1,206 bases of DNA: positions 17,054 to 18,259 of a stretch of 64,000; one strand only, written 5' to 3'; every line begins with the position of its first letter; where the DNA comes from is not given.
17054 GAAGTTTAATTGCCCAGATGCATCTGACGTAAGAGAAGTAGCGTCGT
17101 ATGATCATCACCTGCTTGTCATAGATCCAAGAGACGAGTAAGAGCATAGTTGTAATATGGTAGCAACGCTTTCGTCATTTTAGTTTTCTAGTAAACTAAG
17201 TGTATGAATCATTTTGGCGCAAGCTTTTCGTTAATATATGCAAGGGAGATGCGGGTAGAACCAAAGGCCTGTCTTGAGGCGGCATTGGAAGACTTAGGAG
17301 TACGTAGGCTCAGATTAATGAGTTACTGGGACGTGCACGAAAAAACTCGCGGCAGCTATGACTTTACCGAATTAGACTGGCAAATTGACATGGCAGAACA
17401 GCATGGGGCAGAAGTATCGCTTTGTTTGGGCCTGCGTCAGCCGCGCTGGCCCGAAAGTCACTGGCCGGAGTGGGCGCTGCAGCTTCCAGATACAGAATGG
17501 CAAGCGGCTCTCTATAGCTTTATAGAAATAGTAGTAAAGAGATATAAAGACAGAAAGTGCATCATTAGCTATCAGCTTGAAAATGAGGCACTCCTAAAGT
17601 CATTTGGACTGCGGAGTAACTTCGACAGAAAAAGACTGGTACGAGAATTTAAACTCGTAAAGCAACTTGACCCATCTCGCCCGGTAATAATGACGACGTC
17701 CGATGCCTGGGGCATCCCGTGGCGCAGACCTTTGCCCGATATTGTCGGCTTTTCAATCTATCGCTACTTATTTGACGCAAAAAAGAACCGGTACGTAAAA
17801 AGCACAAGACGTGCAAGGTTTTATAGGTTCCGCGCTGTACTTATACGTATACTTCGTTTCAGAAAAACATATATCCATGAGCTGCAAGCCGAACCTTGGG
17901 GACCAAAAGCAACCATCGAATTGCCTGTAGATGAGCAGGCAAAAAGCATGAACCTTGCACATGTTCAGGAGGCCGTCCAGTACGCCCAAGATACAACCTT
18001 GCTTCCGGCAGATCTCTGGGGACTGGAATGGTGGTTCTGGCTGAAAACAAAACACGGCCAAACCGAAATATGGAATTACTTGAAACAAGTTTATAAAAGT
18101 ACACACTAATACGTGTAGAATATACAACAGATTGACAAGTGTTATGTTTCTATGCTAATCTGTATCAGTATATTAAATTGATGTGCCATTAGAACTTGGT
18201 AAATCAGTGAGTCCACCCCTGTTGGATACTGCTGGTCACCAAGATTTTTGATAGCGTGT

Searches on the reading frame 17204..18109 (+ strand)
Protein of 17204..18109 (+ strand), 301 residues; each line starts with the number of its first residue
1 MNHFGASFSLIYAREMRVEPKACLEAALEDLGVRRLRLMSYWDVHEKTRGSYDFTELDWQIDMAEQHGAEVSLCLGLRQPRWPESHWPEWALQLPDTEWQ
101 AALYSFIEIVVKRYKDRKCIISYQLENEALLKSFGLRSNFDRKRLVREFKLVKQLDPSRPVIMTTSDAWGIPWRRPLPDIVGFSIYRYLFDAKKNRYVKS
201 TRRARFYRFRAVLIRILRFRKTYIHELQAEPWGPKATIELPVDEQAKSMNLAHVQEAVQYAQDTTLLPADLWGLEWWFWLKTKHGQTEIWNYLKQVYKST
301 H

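Call 6: search_protein_families(library=pfam, proteins=[window:17204-18109:+], max_evalue=0.001)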
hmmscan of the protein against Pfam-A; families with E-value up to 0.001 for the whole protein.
window:17204-18109:+ (301 aa): 2 families
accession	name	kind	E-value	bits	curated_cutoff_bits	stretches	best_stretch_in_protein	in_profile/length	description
PF02449.21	Glyco_hydro_42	-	6.4e-06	26.2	21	0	40-90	32-83/376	Beta-galactosidase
PF00331.26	Glyco_hydro_10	-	5.8e-05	22.9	22.1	1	42-138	47-139/311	Glycosyl hydrolase family 10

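Call 96: search_solved_structures(query=window:17204-18109:+, max_evalue=0.01)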
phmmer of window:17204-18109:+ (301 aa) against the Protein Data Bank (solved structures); distinct sequences matched with E-value up to 0.01: 2.
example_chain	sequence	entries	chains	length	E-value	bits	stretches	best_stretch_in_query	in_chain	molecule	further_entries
6lvw_A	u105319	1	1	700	0.00062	22.2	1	26-96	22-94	Beta-galactosidase Bga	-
5rg7_A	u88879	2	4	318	0.0095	18.3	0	39-140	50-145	Kemp Eliminase HG3 | Kemp Eliminase HG3.14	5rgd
